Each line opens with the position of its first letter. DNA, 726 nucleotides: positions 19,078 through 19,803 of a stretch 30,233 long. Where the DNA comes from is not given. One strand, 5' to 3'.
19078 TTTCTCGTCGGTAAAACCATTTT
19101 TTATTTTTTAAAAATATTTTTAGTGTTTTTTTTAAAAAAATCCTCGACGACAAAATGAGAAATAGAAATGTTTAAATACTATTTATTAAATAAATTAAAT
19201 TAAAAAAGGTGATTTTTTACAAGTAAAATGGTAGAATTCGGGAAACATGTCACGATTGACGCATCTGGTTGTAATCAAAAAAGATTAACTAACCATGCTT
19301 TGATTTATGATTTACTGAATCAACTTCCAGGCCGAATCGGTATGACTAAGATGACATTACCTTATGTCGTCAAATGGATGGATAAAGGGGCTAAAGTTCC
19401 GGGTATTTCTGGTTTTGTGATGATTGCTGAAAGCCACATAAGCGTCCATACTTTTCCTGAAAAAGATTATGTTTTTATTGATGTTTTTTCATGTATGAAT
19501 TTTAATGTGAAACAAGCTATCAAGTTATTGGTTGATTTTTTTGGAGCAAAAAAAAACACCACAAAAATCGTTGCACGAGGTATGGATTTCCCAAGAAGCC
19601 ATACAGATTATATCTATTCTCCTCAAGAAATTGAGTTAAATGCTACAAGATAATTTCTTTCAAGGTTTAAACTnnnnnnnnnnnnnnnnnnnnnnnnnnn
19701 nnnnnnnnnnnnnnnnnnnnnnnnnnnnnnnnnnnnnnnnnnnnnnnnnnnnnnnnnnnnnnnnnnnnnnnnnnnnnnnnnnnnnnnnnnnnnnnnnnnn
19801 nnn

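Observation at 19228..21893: AdoMetDC – Ddl-like ATP-grasp ligase – stand-alone DUF2156 (aminoacyl-tRNA-dependent transferase-like) trio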

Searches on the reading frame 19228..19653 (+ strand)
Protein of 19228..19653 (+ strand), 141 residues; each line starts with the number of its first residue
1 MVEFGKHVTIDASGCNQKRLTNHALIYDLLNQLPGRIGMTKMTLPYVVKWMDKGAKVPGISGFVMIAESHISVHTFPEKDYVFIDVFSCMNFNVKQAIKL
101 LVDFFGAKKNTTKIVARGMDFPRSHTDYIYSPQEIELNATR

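Call 3: search_protein_families(library=pfam, proteins=[window:19228-19653:+], max_evalue=0.01)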
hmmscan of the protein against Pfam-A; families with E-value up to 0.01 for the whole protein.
window:19228-19653:+ (141 aa): 1 family
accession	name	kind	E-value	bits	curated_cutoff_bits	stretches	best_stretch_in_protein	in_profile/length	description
PF02675.21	AdoMet_dc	-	2.9e-27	95.6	25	1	7-118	1-107/107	S-adenosylmethionine decarboxylase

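Call 4: search_protein_families(library=ncbifam, proteins=[window:19228-19653:+], max_evalue=0.01)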
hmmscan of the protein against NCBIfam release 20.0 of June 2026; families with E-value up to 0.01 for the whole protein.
window:19228-19653:+ (141 aa): 1 family
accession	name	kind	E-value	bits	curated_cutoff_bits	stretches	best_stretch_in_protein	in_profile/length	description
TIGR03330.1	SAM_DCase_Bsu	equivalog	7.2e-24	84.3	75.65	1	4-118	3-112/112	adenosylmethionine decarboxylase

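Call 31: search_solved_structures(query=window:19228-19653:+, max_evalue=0.001, show_alignments=3)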
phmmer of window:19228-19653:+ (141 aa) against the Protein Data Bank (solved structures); distinct sequences matched with E-value up to 0.001: 4.
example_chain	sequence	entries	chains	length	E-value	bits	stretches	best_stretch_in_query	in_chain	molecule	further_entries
1tlu_A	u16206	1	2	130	1.4e-08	37.8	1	3-90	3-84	S-adenosylmethionine decarboxylase proenzyme, AdoMetDC, SamDC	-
1vr7_A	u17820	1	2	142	1.9e-08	37.4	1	3-90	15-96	S-adenosylmethionine decarboxylase proenzyme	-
1tmi_A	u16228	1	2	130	3.8e-08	36.4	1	3-90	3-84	S-adenosylmethionine decarboxylase proenzyme, AdoMetDC, SamDC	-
2iii_A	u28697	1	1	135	2.5e-07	33.8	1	4-119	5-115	S-adenosylmethionine decarboxylase proenzyme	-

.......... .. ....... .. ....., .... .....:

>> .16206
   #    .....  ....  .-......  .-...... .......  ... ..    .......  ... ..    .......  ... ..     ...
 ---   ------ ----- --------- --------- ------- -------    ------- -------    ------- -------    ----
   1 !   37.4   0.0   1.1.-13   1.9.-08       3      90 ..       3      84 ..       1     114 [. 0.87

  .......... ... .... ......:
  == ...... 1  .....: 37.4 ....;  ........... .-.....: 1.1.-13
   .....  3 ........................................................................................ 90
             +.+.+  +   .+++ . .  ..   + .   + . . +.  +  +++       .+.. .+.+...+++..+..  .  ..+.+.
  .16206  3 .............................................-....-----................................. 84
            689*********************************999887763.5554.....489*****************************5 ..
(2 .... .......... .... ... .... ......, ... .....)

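Call 32: find_homologous_proteins(query=window:19228-19653:+)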
Query window:19228-19653:+ (141 aa): 672 proteins with E <= 0.001 among 676 candidates; the best 120 are listed.
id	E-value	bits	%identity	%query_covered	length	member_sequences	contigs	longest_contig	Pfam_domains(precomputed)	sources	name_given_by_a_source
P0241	2.4e-90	317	100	100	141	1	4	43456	PF02675.22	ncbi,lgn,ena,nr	ncbi:adenosylmethionine decarboxylase [Candidatus Woesearchaeota archaeon]|nr:adenosylmethionine dec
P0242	5.2e-74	264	82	100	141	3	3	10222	PF02675.22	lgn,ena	-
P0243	2.5e-73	262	80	100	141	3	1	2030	PF02675.22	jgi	jgi:S-adenosylmethionine decarboxylase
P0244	1.4e-72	260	80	100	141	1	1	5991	PF02675.22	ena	-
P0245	1.7e-72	259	81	100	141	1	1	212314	PF02675.22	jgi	jgi:S-adenosylmethionine decarboxylase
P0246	2.5e-72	259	82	97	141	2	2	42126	PF02675.22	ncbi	-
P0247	1.1e-71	257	81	100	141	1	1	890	PF02675.22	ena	-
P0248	2.5e-71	256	77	100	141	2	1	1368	PF02675.22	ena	-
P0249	4.0e-71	255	80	97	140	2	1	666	PF02675.22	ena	-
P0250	2.5e-70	252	78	100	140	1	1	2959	PF02675.22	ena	-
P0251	3.7e-69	249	76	100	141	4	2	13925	PF02675.22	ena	-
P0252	1.3e-68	247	79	100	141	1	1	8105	PF02675.22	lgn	-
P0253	5.7e-68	245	76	99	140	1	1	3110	PF02675.22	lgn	-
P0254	5.0e-67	242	75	100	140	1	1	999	PF02675.22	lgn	-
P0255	1.1e-66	241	72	100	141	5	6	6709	PF02675.22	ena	-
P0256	3.2e-66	239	74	98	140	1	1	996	PF02675.22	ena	-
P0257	3.2e-66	239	76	100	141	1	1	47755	PF02675.22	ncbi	-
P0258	1.4e-64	234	76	100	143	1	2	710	PF02675.22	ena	-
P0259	6.5e-63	228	73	100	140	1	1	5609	PF02675.22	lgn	-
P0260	1.3e-62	227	69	100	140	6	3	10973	PF02675.22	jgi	-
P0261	3.9e-60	219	69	97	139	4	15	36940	PF02675.22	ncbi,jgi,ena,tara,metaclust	jgi:S-adenosylmethionine decarboxylase|tara:strand:- start:451 stop:870 length:420 start_codon:yes s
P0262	5.6e-60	219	69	96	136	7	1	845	PF02675.22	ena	-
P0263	8.1e-60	218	69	96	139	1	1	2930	PF02675.22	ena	-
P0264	8.6e-60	218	70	95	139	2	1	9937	PF02675.22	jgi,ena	jgi:S-adenosylmethionine decarboxylase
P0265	1.1e-59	218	68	97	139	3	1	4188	PF02675.22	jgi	-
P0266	1.8e-59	217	67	98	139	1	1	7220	PF02675.22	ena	-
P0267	1.9e-59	217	68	96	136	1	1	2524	PF02675.22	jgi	-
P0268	3.9e-59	216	67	97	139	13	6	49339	PF02675.22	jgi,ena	-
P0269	4.1e-59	216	69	93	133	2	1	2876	PF02675.22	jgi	-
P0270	6.0e-59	216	68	96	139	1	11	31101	PF02675.22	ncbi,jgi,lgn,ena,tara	jgi:S-adenosylmethionine decarboxylase|tara:strand:+ start:966 stop:1385 length:420 start_codon:yes 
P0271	6.7e-59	215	68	95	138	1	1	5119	PF02675.22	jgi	jgi:S-adenosylmethionine decarboxylase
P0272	8.0e-59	215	69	95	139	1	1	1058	PF02675.22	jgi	-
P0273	8.1e-59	215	67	98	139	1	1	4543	PF02675.22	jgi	-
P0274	9.1e-59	215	66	98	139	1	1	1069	PF02675.22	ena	-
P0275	1.1e-58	215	68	92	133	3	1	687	PF02675.22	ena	-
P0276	1.2e-58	215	67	100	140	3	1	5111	PF02675.22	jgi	-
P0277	1.6e-58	214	67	96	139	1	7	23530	PF02675.22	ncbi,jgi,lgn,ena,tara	tara:strand:+ start:750 stop:1169 length:420 start_codon:yes stop_codon:yes gene_type:complete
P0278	2.2e-58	214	67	96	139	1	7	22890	PF02675.22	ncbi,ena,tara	tara:strand:- start:4370 stop:4789 length:420 start_codon:yes stop_codon:yes gene_type:complete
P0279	2.3e-58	214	67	98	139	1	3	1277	PF02675.22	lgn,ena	-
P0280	3.2e-58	213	66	100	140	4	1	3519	PF02675.22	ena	-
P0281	3.6e-58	213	70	92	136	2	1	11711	PF02675.22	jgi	jgi:S-adenosylmethionine decarboxylase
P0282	4.5e-58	213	67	98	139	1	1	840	PF02675.22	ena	-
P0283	9.6e-58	212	68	95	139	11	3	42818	PF02675.22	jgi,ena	-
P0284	2.0e-57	211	68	95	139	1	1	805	PF02675.22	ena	-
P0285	2.2e-57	211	67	95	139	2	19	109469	PF02675.22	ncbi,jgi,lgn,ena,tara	jgi:S-adenosylmethionine decarboxylase|tara:strand:+ start:60561 stop:60980 length:420 start_codon:y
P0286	2.6e-57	210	67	96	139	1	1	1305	PF02675.22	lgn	-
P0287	3.3e-57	210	66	95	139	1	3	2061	PF02675.22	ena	-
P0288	4.0e-57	210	69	95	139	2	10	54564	PF02675.22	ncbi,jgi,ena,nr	ncbi:MAG: adenosylmethionine decarboxylase [Flavobacteriales bacterium]|nr:adenosylmethionine decarb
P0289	4.7e-57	209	69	92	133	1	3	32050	PF02675.22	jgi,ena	jgi:S-adenosylmethionine decarboxylase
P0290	6.4e-57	209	69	92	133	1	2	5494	PF02675.22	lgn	-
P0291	1.2e-56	208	66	95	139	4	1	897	PF02675.22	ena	-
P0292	1.2e-56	208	68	92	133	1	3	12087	PF02675.22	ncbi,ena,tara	tara:strand:+ start:867 stop:1268 length:402 start_codon:yes stop_codon:yes gene_type:complete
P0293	1.3e-56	208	66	97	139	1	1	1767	PF02675.22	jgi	-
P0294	1.4e-56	208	65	98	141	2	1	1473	PF02675.22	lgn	-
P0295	1.7e-56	208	68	95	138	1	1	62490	PF02675.22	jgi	jgi:S-adenosylmethionine decarboxylase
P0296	2.6e-56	207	69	92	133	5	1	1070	PF02675.22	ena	-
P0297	3.0e-56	207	65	92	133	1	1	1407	PF02675.22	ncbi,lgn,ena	-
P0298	3.3e-56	207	65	96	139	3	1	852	PF02675.22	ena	-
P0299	3.3e-56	207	68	92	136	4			PF02675.22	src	-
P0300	4.0e-56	206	63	98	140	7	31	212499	PF02675.22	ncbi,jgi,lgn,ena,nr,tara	ncbi:adenosylmethionine decarboxylase [archaeon]|jgi:S-adenosylmethionine decarboxylase|nr:adenosylm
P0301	4.1e-56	206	65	92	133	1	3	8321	PF02675.22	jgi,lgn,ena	-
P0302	4.6e-56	206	65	97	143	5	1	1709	PF02675.22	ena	-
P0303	4.8e-56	206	64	98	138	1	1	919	PF02675.22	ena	-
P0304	5.4e-56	206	65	92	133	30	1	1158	PF02675.22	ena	-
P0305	5.6e-56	206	67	96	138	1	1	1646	PF02675.22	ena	-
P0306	6.7e-56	206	67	95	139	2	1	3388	PF02675.22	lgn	-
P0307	6.9e-56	206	68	92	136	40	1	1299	PF02675.22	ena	-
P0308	7.1e-56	206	67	96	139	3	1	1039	PF02675.22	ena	-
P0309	7.4e-56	206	67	92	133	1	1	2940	PF02675.22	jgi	-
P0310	9.1e-56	205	67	95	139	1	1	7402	PF02675.22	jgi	-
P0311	1.1e-55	205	68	92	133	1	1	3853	PF02675.22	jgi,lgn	-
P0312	1.1e-55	205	67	92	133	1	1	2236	PF02675.22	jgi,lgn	-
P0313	1.1e-55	205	66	95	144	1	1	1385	PF02675.22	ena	-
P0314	1.3e-55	205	68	92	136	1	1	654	PF02675.22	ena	-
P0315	1.3e-55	205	65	96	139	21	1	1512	PF02675.22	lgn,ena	-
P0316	1.8e-55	204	65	96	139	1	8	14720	PF02675.22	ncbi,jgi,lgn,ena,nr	ncbi:MAG: adenosylmethionine decarboxylase [Nanoarchaeota archaeon]|nr:adenosylmethionine decarboxyl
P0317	1.9e-55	204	68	92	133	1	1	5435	PF02675.22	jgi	-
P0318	2.1e-55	204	65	94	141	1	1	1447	PF02675.22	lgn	-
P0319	2.3e-55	204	68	92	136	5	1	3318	PF02675.22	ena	-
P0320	2.5e-55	204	68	92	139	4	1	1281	PF02675.22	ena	-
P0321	2.6e-55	204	64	95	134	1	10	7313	PF02675.22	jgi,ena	jgi:S-adenosylmethionine decarboxylase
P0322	4.3e-55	203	65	96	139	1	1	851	PF02675.22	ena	-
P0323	4.6e-55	203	64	96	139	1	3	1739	PF02675.22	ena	-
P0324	5.2e-55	203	65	92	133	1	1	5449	PF02675.22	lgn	-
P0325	6.6e-55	203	63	96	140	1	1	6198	PF02675.22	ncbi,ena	-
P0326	9.2e-55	202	65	94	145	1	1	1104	PF02675.22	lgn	-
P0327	1.0e-54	202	65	96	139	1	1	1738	PF02675.22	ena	-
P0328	1.1e-54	202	62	98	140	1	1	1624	PF02675.22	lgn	-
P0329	1.4e-54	201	63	96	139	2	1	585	PF02675.22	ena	-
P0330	1.5e-54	201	68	92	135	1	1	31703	PF02675.22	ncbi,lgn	ncbi:MAG: adenosylmethionine decarboxylase [Candidatus Woesearchaeota archaeon]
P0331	2.0e-54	201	64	92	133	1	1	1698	PF02675.22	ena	-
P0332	2.5e-54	201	65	96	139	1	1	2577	PF02675.22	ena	-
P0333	2.5e-54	201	65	96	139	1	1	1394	PF02675.22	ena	-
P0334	2.6e-54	201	66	95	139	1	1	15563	PF02675.22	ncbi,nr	ncbi:adenosylmethionine decarboxylase [Candidatus Woesearchaeota archaeon]|nr:adenosylmethionine dec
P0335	2.9e-54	200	63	96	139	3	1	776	PF02675.22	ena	-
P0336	4.4e-54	200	64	99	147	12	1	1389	PF02675.22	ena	-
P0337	4.5e-54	200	64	92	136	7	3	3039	PF02675.22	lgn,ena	-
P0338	4.9e-54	200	68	92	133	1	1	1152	PF02675.22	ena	-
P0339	6.6e-54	199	67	91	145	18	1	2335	PF02675.22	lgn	-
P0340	9.0e-54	199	66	92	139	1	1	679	PF02675.22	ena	-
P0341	1.4e-53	198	65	97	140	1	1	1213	PF02675.22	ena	-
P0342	1.8e-53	198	66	91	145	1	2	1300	PF02675.22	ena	-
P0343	2.2e-53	198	66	92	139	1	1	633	PF02675.22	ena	-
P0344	2.4e-53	197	64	95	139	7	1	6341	PF02675.22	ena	-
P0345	3.7e-53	197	64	92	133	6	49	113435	PF02675.22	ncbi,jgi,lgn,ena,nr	ncbi:adenosylmethionine decarboxylase [Candidatus Woesearchaeota archaeon]|nr:adenosylmethionine dec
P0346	6.8e-53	196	67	91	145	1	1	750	PF02675.22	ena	-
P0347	7.1e-53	196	61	98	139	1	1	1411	PF02675.22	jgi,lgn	-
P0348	7.5e-53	196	64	96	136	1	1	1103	PF02675.22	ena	-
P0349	7.8e-53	196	63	94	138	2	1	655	PF02675.22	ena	-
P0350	1.1e-52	195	61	97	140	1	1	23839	PF02675.22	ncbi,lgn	-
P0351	1.4e-52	195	64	95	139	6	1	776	PF02675.22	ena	-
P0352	1.5e-52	195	63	97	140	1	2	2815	PF02675.22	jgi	jgi:S-adenosylmethionine decarboxylase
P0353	1.6e-52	195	69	87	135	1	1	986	PF02675.22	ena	-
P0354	1.9e-52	195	63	95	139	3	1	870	PF02675.22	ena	-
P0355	2.1e-52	194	60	98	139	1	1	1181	PF02675.22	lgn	-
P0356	2.6e-52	194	62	92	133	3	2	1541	PF02675.22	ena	-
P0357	7.8e-52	193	67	87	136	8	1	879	PF02675.22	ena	-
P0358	7.9e-52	193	63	93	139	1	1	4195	PF02675.22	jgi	-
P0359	8.4e-52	192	62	92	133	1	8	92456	PF02675.22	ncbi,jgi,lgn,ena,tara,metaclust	jgi:S-adenosylmethionine decarboxylase|tara:strand:+ start:84 stop:485 length:402 start_codon:yes st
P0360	8.7e-52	192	64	91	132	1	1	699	PF02675.22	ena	-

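Call 33: list_cluster_members(proteins=[P0241, P0300, P0345, P0288, P0316, P0334, P0330, P0285, P0359, P0261])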
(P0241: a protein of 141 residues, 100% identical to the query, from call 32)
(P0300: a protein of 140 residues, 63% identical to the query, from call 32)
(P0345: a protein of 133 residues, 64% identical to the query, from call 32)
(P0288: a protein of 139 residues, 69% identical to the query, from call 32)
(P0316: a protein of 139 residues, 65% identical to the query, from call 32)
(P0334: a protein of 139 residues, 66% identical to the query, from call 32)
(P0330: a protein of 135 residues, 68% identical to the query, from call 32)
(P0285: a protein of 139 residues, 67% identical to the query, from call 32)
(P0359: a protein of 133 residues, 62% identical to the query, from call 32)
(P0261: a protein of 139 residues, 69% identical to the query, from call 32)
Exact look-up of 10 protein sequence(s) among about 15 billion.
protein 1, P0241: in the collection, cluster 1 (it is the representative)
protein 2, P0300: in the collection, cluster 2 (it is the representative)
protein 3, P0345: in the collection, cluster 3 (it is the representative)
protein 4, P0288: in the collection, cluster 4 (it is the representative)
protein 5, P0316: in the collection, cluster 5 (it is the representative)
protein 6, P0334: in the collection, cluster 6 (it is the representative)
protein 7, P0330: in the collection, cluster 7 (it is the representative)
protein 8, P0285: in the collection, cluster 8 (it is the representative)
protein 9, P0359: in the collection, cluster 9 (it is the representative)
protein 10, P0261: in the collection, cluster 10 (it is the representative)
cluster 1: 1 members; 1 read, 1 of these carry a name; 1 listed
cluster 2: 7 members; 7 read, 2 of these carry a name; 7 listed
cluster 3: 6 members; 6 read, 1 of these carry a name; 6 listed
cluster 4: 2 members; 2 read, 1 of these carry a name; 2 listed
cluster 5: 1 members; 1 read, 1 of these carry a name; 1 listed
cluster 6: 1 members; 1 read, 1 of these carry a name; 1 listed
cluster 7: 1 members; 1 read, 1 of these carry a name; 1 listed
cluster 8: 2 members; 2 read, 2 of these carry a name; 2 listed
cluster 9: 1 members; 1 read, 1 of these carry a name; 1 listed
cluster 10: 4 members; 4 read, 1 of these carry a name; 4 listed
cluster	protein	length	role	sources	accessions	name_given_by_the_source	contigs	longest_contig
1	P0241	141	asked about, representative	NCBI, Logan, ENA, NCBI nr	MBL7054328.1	adenosylmethionine decarboxylase [Candidatus Woesearchaeota archaeon]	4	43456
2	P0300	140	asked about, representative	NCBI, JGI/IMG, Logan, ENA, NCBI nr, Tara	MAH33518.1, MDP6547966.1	adenosylmethionine decarboxylase [archaeon] | S-adenosylmethionine decarboxylase | strand:- start:75409 stop:75831 length:423 start_codon:yes stop_codon:yes ...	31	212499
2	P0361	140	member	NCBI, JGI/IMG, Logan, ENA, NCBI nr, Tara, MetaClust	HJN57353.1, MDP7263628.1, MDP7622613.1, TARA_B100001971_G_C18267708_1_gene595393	MAG: adenosylmethionine decarboxylase [Candidatus Woesearchaeota archaeon] | S-adenosylmethionine decarboxylase | adenosylmethionine decarboxylase [Candidatus Woesearchaeota archaeon]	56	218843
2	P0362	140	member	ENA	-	-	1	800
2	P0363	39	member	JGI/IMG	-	-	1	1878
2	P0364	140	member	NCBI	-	-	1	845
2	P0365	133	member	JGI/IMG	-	-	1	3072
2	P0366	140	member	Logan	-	-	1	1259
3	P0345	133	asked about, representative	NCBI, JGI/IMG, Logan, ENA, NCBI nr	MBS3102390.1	adenosylmethionine decarboxylase [Candidatus Woesearchaeota archaeon]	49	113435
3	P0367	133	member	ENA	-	-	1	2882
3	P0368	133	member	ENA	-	-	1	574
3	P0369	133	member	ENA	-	-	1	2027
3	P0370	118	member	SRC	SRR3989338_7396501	-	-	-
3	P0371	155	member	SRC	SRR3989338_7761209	-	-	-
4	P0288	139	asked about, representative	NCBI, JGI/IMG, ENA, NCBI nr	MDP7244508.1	MAG: adenosylmethionine decarboxylase [Flavobacteriales bacterium] | adenosylmethionine decarboxylase [Flavobacteriales bacterium]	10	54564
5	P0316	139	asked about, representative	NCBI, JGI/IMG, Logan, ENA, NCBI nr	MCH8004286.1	MAG: adenosylmethionine decarboxylase [Nanoarchaeota archaeon] | adenosylmethionine decarboxylase [Nanoarchaeota archaeon]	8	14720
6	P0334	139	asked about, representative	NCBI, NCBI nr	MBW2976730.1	adenosylmethionine decarboxylase [Candidatus Woesearchaeota archaeon]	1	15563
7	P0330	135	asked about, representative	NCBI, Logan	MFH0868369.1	MAG: adenosylmethionine decarboxylase [Candidatus Woesearchaeota archaeon]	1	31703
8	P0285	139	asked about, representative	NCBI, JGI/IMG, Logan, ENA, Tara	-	S-adenosylmethionine decarboxylase | strand:+ start:60561 stop:60980 length:420 start_codon:yes stop_codon:yes ...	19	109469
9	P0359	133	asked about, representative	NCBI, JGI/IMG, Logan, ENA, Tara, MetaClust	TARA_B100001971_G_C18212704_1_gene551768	S-adenosylmethionine decarboxylase | strand:+ start:84 stop:485 length:402 start_codon:yes stop_codon:yes gene_type:complete | TARA_138_MES_0.22-3_C13708750_1_gene355866 COG1586 K01611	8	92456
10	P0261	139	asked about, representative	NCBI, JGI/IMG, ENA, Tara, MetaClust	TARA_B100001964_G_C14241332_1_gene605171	S-adenosylmethionine decarboxylase | strand:- start:451 stop:870 length:420 start_codon:yes stop_codon:yes gene_type:complete | \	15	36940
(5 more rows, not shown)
